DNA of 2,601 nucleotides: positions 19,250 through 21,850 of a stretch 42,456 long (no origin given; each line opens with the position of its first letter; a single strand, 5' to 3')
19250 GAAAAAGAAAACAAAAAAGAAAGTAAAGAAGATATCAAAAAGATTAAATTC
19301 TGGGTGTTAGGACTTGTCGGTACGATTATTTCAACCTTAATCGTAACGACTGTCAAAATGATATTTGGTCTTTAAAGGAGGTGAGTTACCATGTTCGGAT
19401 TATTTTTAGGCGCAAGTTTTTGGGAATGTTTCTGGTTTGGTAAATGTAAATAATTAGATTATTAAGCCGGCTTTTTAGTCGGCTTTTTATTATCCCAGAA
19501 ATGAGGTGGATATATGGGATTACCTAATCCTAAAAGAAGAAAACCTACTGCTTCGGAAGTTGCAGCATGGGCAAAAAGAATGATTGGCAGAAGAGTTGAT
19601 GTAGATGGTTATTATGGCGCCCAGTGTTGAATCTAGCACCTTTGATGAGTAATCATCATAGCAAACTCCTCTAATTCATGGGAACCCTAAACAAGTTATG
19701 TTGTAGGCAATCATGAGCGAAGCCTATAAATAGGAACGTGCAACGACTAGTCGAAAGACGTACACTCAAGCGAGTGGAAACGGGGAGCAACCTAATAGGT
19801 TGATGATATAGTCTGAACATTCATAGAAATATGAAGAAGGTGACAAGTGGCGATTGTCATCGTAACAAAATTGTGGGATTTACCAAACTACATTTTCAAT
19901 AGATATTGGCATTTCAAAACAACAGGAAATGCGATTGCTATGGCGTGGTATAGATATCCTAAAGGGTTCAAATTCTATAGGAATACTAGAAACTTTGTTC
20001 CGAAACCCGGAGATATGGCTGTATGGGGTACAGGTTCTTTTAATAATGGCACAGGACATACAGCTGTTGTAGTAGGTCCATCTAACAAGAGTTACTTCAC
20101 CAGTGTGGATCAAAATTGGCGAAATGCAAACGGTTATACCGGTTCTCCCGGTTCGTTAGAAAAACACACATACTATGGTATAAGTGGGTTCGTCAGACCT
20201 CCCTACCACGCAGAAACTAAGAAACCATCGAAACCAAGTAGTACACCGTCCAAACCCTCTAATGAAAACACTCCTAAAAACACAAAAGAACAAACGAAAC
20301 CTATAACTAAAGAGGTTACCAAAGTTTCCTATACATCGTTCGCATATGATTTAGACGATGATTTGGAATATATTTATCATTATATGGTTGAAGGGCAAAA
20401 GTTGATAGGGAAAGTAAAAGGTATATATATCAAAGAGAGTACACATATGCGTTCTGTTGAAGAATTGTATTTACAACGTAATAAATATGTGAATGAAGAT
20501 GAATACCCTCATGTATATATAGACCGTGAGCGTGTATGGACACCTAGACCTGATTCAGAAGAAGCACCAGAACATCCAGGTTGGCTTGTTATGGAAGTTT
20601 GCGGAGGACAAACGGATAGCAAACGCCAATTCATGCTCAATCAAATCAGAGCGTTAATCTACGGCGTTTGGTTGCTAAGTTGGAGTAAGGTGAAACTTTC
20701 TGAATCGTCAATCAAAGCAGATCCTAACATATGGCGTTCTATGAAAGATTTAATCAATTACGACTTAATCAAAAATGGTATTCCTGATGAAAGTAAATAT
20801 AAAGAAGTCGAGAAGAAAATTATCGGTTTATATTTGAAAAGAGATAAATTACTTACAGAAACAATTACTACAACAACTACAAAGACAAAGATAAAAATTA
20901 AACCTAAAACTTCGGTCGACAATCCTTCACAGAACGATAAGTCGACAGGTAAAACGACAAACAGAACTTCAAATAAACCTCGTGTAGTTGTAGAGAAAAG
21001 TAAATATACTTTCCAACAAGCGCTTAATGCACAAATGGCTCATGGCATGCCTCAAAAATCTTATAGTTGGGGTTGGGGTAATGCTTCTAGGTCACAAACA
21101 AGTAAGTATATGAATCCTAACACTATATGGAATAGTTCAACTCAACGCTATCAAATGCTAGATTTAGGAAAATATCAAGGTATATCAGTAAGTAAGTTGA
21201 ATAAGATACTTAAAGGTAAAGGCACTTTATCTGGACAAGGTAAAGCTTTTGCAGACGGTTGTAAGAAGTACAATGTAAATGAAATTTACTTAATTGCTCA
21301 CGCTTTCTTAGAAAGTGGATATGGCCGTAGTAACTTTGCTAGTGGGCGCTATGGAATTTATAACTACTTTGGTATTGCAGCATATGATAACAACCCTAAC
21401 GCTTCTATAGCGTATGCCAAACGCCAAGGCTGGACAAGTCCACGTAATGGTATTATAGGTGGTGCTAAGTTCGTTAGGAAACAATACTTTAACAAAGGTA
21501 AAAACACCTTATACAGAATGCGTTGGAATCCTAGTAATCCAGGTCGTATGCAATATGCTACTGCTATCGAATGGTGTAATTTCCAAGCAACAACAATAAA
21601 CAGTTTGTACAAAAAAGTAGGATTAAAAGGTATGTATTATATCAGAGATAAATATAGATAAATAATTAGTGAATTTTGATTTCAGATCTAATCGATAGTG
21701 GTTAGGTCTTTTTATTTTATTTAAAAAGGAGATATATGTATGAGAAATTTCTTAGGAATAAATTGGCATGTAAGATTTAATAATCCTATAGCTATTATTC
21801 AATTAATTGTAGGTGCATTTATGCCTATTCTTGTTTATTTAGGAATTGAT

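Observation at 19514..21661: ORF-less group I intron inserted between the catalytic Cys and Trp codons of the tail lysin CHAP domain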

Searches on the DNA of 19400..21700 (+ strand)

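Call 4: search_dna_similar(query=window:19400-21700:+, collection=phages, mode=near, max_rows=40)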
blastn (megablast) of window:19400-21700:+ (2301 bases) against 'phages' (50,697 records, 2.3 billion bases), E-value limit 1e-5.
Records with a match: 36; places in all: 37; records where one place covers at least 80% of the query: 26.
Best place of each record, by identity: 95-99% 2; 90-95% 22; 80-90% 11; 60-80% 1.
By first word of the organism name: Staphylococcus 32; Vibrio 2; Xanthomonas 1; Bacillus 1.
By host as written in the record: Staphylococcus epidermidis 13; Staphylococcus epidermidis NCC 100655 3; HER 414 2; Staphylococcus epidermidis IME1348 2; Staphylococcus epidermidis LM1680 2; Staphylococcus hominis 2; - 2; Staphylococcus epidermidis E72 1; and 9 more.
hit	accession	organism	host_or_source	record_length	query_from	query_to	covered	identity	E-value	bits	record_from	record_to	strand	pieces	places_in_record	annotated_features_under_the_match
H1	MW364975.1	Staphylococcus virus vB_SepS_E72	Staphylococcus epidermidis E72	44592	1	2263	98%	95.2%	0e+0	3576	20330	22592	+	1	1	cell wall hydrolase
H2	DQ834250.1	Staphylococcus phage PH15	HER 414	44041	1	2262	98%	93.8%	0e+0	3397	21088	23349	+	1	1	hydrolase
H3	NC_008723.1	Staphylococcus phage PH15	Staphylococcus epidermidis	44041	1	2262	98%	93.8%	0e+0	3397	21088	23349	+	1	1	tail associated cell-wall hydrolase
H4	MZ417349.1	Staphylococcus phage PG-2021_89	Staphylococcus epidermidis NCC 100655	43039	1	2263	98%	93.7%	0e+0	3387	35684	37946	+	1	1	record has no annotation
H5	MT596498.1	Staphylococcus phage vB_SepS_BE01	Staphylococcus epidermidis F12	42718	1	2263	98%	93.2%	0e+0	3328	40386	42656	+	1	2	glucosaminidase domain-containing protein | hypothetical protein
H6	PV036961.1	Staphylococcus phage vB_SepS_E72m5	Staphylococcus epidermidis 1457 ...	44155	1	2263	98%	93.1%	0e+0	3317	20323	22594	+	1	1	cell wall hydrolase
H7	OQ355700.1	Staphylococcus phage vB_SepS_BE21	Staphylococcus epidermidis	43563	80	2262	95%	96.2%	0e+0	3567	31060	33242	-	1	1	tail associated cell-wall hydrolase | hypothetical protein (x2)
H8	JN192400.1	Staphylococcus phage vB_SepiS-phiIPLA5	Staphylococcus epidermidis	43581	80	2263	95%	89.2%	0e+0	2734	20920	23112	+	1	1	peptidoglycan hydrolase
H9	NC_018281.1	Staphylococcus phage vB_SepiS-phiIPLA5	Staphylococcus epidermidis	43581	80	2263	95%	89.2%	0e+0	2734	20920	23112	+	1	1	tail associated cell-wall hydrolase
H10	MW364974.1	Staphylococcus virus vB_SepS_459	Staphylococcus epidermidis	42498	1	2262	88%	94.8%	0e+0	3140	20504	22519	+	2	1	cell wall hydrolase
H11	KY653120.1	Staphylococcus phage IME1348_01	Staphylococcus epidermidis IME1348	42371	1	2262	88%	94.6%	0e+0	3124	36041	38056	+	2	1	N-acetylmuramoyl-L-alanine amidase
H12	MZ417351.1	Staphylococcus phage PG-2021_90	Staphylococcus epidermidis NCC 100655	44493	1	2262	88%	94.6%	0e+0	3124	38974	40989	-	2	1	record has no annotation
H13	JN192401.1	Staphylococcus phage vB_SepiS-phiIPLA7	Staphylococcus epidermidis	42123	1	2262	88%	94.6%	0e+0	3124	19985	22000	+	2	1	amidase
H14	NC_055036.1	Staphylococcus phage IME1348_01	Staphylococcus epidermidis IME1348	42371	1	2262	88%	94.6%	0e+0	3124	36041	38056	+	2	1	tail associated cell-wall hydrolase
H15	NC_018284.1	Staphylococcus phage vB_SepiS-phiIPLA7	Staphylococcus epidermidis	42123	1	2262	88%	94.6%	0e+0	3124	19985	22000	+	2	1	tail associated cell-wall hydrolase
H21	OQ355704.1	Staphylococcus phage vB_SepS_BE28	Staphylococcus epidermidis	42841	1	2262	87%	94.0%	0e+0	3041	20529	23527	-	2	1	tail associated cell-wall hydrolase | HNH endonuclease | hypothetical protein (x2)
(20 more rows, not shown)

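Call 5: search_dna_similar(query=window:19628-19873:+, collection=phages, mode=distant, max_rows=60)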
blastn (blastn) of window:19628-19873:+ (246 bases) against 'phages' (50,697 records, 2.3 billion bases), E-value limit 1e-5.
Records with a match: 412; places in all: 512; records where one place covers at least 80% of the query: 137.
Best place of each record, by identity: >=99% 6; 95-99% 3; 90-95% 50; 80-90% 54; 60-80% 299.
By first word of the organism name: Staphylococcus 135; Escherichia 102; Bacillus 44; Vibrio 31; Campylobacter 11; Salmonella 9; Prevotella 9; Klebsiella 8; Acinetobacter 7; Shigella 6; and 22 more.
By host as written in the record: - 62; Escherichia coli 34; Staphylococcus aureus 31; Escherichia coli B 12; Campylobacter jejuni 10; Prevotella sp. 9; Staphylococcus xylosus M1997-2/10 8; Escherichia coli K-12 8; and 128 more.
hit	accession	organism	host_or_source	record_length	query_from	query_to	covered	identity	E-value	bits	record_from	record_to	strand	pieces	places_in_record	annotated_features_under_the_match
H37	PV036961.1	Staphylococcus phage vB_SepS_E72m5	Staphylococcus epidermidis 1457 ...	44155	1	246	100%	100.0%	6e-123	444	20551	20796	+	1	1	cell wall hydrolase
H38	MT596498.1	Staphylococcus phage vB_SepS_BE01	Staphylococcus epidermidis F12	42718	1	246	100%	100.0%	6e-123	444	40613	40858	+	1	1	glucosaminidase domain-containing protein | hypothetical protein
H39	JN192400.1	Staphylococcus phage vB_SepiS-phiIPLA5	Staphylococcus epidermidis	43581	1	246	100%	100.0%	6e-123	444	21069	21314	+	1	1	peptidoglycan hydrolase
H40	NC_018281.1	Staphylococcus phage vB_SepiS-phiIPLA5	Staphylococcus epidermidis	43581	1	246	100%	100.0%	6e-123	444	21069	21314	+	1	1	tail associated cell-wall hydrolase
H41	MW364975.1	Staphylococcus virus vB_SepS_E72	Staphylococcus epidermidis E72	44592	1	246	100%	100.0%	6e-123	444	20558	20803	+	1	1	cell wall hydrolase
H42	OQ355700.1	Staphylococcus phage vB_SepS_BE21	Staphylococcus epidermidis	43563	1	246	100%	100.0%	6e-123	444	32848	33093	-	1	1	hypothetical protein (x2)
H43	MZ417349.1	Staphylococcus phage PG-2021_89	Staphylococcus epidermidis NCC 100655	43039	3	246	99%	98.4%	2e-116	423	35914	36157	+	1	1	record has no annotation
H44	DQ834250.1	Staphylococcus phage PH15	HER 414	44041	3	246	99%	98.4%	2e-116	423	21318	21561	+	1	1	hydrolase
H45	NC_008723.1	Staphylococcus phage PH15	Staphylococcus epidermidis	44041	3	246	99%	98.4%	2e-116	423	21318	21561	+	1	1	tail associated cell-wall hydrolase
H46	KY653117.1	Staphylococcus phage IME1323_01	Staphylococcus caprae IME1323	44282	3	246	99%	89.8%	4e-87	325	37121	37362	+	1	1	endo-beta-N-acetylglucosaminidase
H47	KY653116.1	Staphylococcus phage IME1318_01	Staphylococcus haemolyticus IME1318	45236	5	246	98%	89.7%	5e-86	322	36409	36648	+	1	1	bifunctional autolysin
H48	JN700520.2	Staphylococcus phage StB12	Staphylococcus hominis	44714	3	246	99%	88.6%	4e-81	306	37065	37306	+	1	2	peptidoglycan hydrolase (x2)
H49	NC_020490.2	Staphylococcus phage StB12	Staphylococcus hominis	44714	3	246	99%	88.6%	4e-81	306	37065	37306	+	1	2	endolysin | peptidoglycan hydrolase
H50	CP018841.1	Staphylococcus phage HOB 14.1.R1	Staphylococcus epidermidis 14.1.R1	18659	8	246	97%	87.0%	3e-76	289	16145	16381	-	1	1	record has no annotation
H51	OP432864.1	Staphylococcus phage SapYZU04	Staphylococcus aureus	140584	9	246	97%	77.7%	5e-41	267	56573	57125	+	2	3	none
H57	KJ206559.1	Staphylococcus phage 812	Staphylococcus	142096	9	246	97%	77.4%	1e-36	257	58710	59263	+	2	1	none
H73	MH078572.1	Staphylococcus phage phiSA_BS1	Staphylococcus sp. ATCC 25923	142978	8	246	97%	76.9%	2e-40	171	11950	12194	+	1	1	none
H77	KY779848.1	Staphylococcus phage qdsa001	Staphylococcus aureus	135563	9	246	97%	76.7%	5e-41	172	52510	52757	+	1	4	none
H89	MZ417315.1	Staphylococcus phage PG-2021_10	Staphylococcus xylosus M1997-2/10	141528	6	246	98%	75.3%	1e-35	155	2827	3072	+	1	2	record has no annotation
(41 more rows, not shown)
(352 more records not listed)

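Call 6: get_annotated_region(hit=H39, flank=2500)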
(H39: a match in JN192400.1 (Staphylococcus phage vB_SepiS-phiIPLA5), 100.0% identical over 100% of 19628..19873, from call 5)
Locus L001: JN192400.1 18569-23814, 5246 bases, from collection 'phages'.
description: Staphylococcus phage vB_SepiS-phiIPLA5, complete genome.
organism: Staphylococcus phage vB_SepiS-phiIPLA5 (NCBI taxid 2922988)
taxonomy: Viruses; Duplodnaviria; Heunggongvirae; Uroviricota; Caudoviricetes; Rockefellervirus; Rockefellervirus IPLA5
host: Staphylococcus epidermidis; source: -; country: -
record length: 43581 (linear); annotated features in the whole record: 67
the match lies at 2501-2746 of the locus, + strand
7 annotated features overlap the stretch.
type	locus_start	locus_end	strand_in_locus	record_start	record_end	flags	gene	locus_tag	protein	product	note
CDS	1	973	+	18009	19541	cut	-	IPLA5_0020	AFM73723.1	hypothetical protein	-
CDS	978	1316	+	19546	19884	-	-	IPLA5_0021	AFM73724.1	hypothetical protein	-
CDS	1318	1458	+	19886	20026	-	-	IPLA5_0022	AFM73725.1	hypothetical protein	-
CDS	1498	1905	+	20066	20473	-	-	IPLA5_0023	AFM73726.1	hypothetical protein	-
CDS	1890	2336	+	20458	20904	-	-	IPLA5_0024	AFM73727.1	exonuclease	-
CDS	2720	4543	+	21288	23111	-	-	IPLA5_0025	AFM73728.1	peptidoglycan hydrolase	-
CDS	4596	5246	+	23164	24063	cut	-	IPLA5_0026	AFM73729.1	tail fiber protein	-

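Call 7: get_annotated_region(hit=H44, flank=2500)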
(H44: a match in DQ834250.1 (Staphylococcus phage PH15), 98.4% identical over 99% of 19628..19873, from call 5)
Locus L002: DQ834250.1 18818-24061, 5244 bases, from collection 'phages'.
description: Staphylococcus phage PH15, complete genome.
organism: Staphylococcus phage PH15 (NCBI taxid 2913977)
taxonomy: Viruses; Duplodnaviria; Heunggongvirae; Uroviricota; Caudoviricetes; Rockefellervirus; Rockefellervirus PH15
host: HER 414; source: -; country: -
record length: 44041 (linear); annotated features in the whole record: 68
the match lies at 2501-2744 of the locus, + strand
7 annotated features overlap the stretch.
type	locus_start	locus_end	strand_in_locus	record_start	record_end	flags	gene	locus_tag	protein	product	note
CDS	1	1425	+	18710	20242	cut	-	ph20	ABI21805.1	conserved phage protein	-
CDS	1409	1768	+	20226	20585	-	-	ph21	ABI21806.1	conserved phage protein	-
CDS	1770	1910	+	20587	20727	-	-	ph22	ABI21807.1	hypothetical protein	-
CDS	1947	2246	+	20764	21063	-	-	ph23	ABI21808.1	hypothetical protein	-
CDS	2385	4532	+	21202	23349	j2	-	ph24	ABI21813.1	hydrolase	-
CDS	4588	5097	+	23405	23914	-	-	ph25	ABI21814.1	hypothetical protein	-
CDS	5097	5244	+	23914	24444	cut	-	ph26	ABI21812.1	hypothetical protein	-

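Call 8: get_annotated_region(hit=H13, flank=500)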
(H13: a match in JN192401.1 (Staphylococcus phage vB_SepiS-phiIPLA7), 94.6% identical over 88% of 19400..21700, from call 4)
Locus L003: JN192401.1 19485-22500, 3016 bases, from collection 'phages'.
description: Staphylococcus phage vB_SepiS-phiIPLA7, complete genome.
organism: Staphylococcus phage vB_SepiS-phiIPLA7 (NCBI taxid 2922989)
taxonomy: Viruses; Duplodnaviria; Heunggongvirae; Uroviricota; Caudoviricetes; Rockefellervirus; Rockefellervirus IPLA7
host: Staphylococcus epidermidis; source: -; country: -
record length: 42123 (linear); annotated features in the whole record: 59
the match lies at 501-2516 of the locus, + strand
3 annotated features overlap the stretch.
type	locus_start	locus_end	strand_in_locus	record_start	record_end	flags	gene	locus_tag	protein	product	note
CDS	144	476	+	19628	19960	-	-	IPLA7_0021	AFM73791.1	hypothetical protein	-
CDS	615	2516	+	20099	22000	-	-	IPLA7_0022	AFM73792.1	amidase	-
CDS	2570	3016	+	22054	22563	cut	-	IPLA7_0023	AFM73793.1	hypothetical protein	-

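Call 9: get_annotated_region(hit=H21, flank=500)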
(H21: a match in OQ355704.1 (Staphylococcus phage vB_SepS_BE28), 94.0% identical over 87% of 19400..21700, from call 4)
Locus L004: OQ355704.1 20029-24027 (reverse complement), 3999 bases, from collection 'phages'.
description: Staphylococcus phage vB_SepS_BE28, complete genome.
organism: Staphylococcus phage vB_SepS_BE28 (NCBI taxid 3028901)
taxonomy: Viruses; Duplodnaviria; Heunggongvirae; Uroviricota; Caudoviricetes; Rockefellervirus
host: Staphylococcus epidermidis; source: Human skin; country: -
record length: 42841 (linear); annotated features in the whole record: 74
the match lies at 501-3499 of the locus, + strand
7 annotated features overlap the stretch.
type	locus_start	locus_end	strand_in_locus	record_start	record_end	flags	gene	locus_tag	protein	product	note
CDS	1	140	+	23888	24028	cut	-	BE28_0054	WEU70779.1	hypothetical protein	-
CDS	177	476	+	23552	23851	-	-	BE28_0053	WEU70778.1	hypothetical protein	-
CDS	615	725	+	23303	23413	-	-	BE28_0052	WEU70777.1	hypothetical protein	-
CDS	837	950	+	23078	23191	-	-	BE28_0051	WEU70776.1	hypothetical protein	-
CDS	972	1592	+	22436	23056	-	-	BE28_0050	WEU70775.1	HNH endonuclease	-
CDS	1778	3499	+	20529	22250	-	-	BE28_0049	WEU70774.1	tail associated cell-wall hydrolase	-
CDS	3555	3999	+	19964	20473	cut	-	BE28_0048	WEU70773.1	hypothetical protein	-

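Call 22: search_rna_families(sources=[L004, L002], threshold=gathering)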
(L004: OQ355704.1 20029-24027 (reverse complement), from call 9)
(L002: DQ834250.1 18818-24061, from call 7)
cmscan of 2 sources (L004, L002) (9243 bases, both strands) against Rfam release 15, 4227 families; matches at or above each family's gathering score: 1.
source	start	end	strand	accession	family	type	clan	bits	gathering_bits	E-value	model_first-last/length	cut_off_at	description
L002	2488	2707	+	RF00028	Intron_gpI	Intron;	-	96.1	50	2.3e-24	1-253/253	no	Group I catalytic intron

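Call 24: get_annotated_region(hit=H48, flank=2500)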
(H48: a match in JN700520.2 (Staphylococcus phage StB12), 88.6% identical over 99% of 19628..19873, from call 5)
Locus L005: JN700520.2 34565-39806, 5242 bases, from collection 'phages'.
description: Staphylococcus phage StB12, complete genome.
organism: Staphylococcus phage StB12 (NCBI taxid 1147042)
taxonomy: Viruses; Duplodnaviria; Heunggongvirae; Uroviricota; Caudoviricetes; Azeredovirinae
host: Staphylococcus hominis; source: -; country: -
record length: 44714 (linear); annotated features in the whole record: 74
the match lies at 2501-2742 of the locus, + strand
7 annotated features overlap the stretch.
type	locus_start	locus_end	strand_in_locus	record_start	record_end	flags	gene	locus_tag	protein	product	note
CDS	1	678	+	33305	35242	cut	-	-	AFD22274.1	Zn carboxypeptidase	tail protein; PF00246: peptidase_M14, Zn carboxypeptidase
CDS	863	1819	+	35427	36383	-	-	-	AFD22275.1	tail protein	PF10651: DUF2479, unknown function; likely tail fiber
CDS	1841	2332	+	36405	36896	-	-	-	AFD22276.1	holin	PF05105: phage holin 4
CDS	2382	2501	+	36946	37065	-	-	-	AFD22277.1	peptidoglycan hydrolase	tail associated protein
CDS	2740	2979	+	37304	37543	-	-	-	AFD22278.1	peptidoglycan hydrolase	tail associated protein; PF05257: CHAP domain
CDS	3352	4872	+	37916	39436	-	-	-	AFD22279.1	peptidoglycan hydrolase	tail associated protein; PF01832: glucosaminidase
CDS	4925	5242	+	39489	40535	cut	-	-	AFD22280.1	tail protein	PF10651: DUF2479, unknown function; PF01391: collagen triple helix repeat; likely tail fiber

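Call 25: get_annotated_region(hit=H46, flank=2500)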
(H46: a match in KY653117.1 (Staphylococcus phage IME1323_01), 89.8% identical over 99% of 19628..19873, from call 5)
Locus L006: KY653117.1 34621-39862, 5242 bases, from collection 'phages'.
description: Staphylococcus phage IME1323_01, complete genome.
organism: Staphylococcus phage IME1323_01 (NCBI taxid 1965487)
taxonomy: Viruses; Duplodnaviria; Heunggongvirae; Uroviricota; Caudoviricetes; Azeredovirinae
host: Staphylococcus caprae IME1323; source: -; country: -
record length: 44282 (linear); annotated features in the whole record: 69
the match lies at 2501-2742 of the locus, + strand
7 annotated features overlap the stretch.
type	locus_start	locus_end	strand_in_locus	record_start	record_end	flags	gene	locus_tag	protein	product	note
CDS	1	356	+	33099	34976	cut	-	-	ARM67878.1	putative major teichoic acid biosynthesis protein C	-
CDS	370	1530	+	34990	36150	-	-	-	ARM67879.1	hypothetical protein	-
CDS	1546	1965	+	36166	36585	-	-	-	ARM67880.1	hypothetical protein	-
CDS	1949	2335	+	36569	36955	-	-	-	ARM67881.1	hypothetical protein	-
CDS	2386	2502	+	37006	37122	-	-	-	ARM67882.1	endo-beta-N-acetylglucosaminidase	-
CDS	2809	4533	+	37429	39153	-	-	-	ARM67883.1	endo-beta-N-acetylglucosaminidase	-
CDS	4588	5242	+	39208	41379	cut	-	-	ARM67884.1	tail fiber protein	-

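Call 27: search_rna_families(source=L004, start=650, end=1760, threshold=evalue, max_evalue=1, show_alignments=2)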
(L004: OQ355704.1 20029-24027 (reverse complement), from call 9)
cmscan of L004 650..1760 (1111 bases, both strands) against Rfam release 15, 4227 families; matches with E-value up to 1: 3.
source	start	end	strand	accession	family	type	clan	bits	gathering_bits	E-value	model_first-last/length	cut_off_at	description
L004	713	967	+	RF00028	Intron_gpI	Intron;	-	39.1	50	3.1e-08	1-253/253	no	Group I catalytic intron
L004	1598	1644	+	RF02438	SpF51_sRNA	Gene; sRNA;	-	31.2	50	0.0017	1-45/45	no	Streptococcus sRNA SpF51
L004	1589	1621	+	RF00028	Intron_gpI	Intron;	-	21.3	50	0.007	219-251/253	no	Group I catalytic intron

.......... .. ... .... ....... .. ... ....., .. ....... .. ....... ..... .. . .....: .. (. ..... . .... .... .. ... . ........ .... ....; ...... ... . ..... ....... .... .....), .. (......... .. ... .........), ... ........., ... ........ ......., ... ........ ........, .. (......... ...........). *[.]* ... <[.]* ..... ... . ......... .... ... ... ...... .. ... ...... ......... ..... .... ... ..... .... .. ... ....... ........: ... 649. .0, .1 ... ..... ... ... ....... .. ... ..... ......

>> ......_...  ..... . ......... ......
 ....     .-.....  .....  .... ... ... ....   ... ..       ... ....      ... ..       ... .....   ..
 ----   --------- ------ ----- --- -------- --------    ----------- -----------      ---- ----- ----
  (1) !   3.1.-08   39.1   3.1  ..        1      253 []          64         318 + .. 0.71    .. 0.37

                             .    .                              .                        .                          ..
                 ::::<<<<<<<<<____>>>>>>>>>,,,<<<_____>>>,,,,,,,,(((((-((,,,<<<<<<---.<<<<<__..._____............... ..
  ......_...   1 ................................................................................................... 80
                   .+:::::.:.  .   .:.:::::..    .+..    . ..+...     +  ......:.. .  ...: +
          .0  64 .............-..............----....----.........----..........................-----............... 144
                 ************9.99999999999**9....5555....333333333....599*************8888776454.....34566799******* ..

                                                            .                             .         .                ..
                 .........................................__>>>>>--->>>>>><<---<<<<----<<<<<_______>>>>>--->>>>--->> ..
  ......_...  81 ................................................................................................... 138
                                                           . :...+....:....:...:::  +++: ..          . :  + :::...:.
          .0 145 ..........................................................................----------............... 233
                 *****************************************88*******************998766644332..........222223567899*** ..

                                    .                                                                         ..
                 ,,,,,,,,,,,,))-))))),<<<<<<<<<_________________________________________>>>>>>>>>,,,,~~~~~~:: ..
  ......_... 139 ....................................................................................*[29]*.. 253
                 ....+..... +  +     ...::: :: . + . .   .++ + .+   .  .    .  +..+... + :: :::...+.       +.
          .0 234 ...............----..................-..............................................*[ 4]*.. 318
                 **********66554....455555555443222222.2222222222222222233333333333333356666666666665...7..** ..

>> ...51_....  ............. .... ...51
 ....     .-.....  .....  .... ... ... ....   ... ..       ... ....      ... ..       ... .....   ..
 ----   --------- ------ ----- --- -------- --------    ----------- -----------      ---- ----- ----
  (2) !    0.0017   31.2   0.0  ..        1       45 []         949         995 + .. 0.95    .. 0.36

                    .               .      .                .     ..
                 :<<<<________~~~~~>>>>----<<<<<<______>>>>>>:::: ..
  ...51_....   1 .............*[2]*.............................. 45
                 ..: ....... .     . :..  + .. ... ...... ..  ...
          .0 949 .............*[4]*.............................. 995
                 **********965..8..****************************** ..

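Call 31: get_annotated_region(hit=H47, flank=400)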
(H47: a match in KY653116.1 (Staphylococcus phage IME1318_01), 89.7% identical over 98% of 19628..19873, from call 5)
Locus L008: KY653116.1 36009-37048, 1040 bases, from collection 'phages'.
description: Staphylococcus phage IME1318_01, complete genome.
organism: Staphylococcus phage IME1318_01 (NCBI taxid 1965486)
taxonomy: Viruses; Duplodnaviria; Heunggongvirae; Uroviricota; Caudoviricetes; Azeredovirinae
host: Staphylococcus haemolyticus IME1318; source: -; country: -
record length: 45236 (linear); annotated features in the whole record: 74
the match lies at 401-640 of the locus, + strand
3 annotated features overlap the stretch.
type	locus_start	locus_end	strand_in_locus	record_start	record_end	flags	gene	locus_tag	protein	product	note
CDS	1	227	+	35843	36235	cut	-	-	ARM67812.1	hypothetical protein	-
CDS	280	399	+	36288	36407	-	-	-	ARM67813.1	bifunctional autolysin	bifunctional autolysin Atl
CDS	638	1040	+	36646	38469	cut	-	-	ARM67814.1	bifunctional autolysin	bifunctional autolysin Atl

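Call 32: get_annotated_region(hit=H50, flank=400)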
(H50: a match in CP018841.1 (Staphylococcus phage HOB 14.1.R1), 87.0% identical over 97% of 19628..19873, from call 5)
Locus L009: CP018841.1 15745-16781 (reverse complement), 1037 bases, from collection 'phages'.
description: Staphylococcus phage HOB 14.1.R1, complete genome.
organism: Staphylococcus phage HOB 14.1.R1 (NCBI taxid 1929941)
taxonomy: Viruses; Duplodnaviria; Heunggongvirae; Uroviricota; Caudoviricetes
host: Staphylococcus epidermidis 14.1.R1; source: -; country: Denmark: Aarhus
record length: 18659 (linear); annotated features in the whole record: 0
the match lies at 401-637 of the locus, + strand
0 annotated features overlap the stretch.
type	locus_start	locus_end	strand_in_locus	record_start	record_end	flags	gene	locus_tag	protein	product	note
